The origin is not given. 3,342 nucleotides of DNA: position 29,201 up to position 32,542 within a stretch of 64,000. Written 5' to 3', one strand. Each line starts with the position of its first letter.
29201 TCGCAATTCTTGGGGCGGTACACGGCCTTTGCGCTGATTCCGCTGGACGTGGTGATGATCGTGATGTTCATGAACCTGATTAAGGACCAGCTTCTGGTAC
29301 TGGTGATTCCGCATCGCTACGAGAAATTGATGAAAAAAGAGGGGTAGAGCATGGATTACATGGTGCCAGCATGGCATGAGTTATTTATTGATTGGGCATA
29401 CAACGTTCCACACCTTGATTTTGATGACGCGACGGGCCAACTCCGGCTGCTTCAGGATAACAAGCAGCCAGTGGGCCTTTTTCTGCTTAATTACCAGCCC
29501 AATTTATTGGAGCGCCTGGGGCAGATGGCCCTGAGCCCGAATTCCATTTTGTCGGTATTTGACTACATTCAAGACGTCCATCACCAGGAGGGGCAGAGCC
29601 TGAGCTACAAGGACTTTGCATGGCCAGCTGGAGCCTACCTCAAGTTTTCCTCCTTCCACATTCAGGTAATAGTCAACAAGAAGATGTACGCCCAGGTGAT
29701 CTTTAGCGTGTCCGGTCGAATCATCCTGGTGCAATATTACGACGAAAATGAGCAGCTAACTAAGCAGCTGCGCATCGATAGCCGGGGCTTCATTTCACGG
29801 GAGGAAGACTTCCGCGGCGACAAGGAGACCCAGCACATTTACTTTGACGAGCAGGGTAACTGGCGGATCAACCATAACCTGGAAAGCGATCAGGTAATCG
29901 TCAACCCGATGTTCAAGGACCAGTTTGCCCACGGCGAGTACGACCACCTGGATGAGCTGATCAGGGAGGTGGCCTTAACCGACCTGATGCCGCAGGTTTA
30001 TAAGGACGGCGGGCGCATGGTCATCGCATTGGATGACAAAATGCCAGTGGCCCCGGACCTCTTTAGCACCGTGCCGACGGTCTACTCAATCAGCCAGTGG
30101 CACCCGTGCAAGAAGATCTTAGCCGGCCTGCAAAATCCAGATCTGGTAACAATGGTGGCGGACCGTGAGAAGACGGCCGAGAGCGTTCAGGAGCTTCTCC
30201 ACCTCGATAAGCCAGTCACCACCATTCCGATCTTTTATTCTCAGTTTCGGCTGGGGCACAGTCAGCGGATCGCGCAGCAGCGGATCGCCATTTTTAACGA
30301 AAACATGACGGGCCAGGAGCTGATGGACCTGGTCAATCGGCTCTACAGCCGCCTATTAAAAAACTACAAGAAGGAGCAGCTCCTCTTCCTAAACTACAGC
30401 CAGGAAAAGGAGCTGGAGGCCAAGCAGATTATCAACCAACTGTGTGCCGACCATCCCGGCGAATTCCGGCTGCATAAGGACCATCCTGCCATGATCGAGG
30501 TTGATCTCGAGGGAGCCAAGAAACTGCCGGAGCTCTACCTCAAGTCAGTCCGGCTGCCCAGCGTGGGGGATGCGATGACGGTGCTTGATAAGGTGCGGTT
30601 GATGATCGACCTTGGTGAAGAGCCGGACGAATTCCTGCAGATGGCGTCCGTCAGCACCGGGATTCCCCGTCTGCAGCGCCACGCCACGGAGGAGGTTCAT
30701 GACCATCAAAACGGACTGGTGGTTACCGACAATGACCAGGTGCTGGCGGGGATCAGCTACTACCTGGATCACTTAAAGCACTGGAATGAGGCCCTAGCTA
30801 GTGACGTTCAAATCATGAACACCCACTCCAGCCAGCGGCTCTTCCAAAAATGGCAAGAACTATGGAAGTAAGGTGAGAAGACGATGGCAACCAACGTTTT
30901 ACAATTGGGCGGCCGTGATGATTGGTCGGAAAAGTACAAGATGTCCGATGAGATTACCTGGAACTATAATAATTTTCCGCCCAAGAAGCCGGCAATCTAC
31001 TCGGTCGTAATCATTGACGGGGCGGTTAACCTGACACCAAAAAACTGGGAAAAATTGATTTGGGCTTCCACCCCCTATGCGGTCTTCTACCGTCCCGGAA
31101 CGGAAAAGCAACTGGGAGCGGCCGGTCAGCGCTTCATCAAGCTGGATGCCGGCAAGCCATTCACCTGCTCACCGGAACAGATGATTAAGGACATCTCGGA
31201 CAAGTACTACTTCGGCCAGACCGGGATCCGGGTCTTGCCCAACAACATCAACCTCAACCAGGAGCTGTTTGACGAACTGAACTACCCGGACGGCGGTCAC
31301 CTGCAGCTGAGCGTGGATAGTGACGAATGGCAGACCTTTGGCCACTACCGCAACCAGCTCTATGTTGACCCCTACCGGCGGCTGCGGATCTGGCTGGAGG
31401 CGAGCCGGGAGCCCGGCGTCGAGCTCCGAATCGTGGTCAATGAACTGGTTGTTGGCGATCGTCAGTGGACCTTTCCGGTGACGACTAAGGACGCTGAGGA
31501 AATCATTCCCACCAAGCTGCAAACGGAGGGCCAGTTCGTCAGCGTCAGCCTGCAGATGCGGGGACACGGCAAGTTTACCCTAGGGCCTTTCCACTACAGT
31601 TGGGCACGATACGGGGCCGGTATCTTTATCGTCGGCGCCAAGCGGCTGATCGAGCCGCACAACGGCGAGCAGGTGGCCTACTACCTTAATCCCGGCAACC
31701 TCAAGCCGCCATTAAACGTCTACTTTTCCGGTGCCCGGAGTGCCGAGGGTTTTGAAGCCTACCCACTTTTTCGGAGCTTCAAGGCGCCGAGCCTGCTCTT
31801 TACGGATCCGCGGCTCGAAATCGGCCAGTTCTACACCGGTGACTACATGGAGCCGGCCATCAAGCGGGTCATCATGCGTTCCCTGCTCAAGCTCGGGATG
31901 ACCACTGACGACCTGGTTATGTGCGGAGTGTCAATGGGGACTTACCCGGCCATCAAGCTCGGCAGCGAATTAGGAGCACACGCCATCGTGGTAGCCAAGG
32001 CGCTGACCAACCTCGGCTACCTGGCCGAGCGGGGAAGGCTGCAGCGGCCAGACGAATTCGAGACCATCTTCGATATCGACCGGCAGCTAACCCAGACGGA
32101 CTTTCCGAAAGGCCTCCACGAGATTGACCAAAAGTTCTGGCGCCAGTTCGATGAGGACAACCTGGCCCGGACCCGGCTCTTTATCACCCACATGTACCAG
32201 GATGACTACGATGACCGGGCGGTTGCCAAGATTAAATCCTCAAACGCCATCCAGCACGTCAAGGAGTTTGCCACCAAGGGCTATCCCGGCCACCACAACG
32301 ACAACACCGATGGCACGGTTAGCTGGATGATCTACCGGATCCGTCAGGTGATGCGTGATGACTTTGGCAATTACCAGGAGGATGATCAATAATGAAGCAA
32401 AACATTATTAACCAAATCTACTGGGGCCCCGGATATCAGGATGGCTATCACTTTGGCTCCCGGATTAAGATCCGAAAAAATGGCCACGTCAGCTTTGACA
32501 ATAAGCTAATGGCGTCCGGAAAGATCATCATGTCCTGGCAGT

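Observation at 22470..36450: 14-kb accessory Sec (SecA2/SecY2) glycoprotein-export island that lacks its priming enzymes and motor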

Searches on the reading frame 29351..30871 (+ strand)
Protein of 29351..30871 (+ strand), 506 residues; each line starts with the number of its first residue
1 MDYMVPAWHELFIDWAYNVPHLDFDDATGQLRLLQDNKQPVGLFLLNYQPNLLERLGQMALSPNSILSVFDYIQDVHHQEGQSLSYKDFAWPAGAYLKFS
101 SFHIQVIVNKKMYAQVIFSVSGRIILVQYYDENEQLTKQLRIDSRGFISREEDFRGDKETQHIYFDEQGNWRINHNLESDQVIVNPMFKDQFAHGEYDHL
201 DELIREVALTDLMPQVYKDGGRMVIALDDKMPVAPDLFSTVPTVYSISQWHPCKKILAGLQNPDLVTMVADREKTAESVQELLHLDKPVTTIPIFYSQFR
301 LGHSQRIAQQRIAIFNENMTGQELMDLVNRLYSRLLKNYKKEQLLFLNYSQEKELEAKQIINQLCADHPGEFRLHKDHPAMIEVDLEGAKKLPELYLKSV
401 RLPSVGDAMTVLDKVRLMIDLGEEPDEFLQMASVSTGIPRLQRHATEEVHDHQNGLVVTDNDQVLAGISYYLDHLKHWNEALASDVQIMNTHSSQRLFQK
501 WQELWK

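Call 4: search_protein_families(library=ncbifam, proteins=[window:29351-30871:+])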
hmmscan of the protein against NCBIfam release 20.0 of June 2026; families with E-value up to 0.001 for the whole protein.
window:29351-30871:+ (506 aa): 1 family
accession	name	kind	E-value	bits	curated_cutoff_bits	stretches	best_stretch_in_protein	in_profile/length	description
TIGR03713.1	acc_sec_asp1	equivalog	2.8e-102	343.6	136.1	1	1-504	1-518/519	accessory Sec system protein Asp1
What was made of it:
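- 29351..30871 (+): asp1, intact. TIGR03713 at 343.6 bits, cut-off 136.1 (call 4).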

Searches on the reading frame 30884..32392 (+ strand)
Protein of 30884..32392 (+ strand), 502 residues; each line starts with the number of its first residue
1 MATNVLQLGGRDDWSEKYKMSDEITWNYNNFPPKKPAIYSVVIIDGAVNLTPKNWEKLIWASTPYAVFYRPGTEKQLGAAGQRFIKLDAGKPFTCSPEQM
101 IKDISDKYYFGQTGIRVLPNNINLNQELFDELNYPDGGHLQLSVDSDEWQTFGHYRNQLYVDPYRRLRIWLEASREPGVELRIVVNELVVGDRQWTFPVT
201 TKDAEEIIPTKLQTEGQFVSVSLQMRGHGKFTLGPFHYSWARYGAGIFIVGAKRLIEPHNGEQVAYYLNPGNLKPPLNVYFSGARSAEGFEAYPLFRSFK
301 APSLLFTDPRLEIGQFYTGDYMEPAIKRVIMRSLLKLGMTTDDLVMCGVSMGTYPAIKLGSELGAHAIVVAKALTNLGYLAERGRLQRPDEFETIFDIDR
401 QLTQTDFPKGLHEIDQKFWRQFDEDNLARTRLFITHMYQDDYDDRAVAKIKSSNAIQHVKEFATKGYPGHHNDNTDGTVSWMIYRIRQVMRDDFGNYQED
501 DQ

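Call 4: search_protein_families(library=ncbifam, proteins=[window:30884-32392:+])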
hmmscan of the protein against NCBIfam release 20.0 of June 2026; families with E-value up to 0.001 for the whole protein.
window:30884-32392:+ (502 aa): 1 family
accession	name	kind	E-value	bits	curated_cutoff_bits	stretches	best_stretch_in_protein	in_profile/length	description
TIGR03712.1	acc_sec_asp2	equivalog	2.1e-120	403.2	210.75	1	4-495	1-509/511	accessory Sec system protein Asp2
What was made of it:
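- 30884..32392 (+): asp2, intact, with GVSMG at residue 348. TIGR03712 at 403.2 bits, cut-off 210.75 (call 4).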

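Call 9: find_related_loci(query=window:30884-32392:+, collection=genome_contigs, flank=10000)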
Query window:30884-32392:+ (502 aa) in genome_contigs; peptide patterns used: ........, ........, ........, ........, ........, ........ (x = any residue, [..] = any of these).
18 stretches matched a pattern, but none encodes a relative of the query by tblastn (E <= 1e-3).
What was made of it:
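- Tried and rejected: Asp2 scan of the species-representative genomes (call 9).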
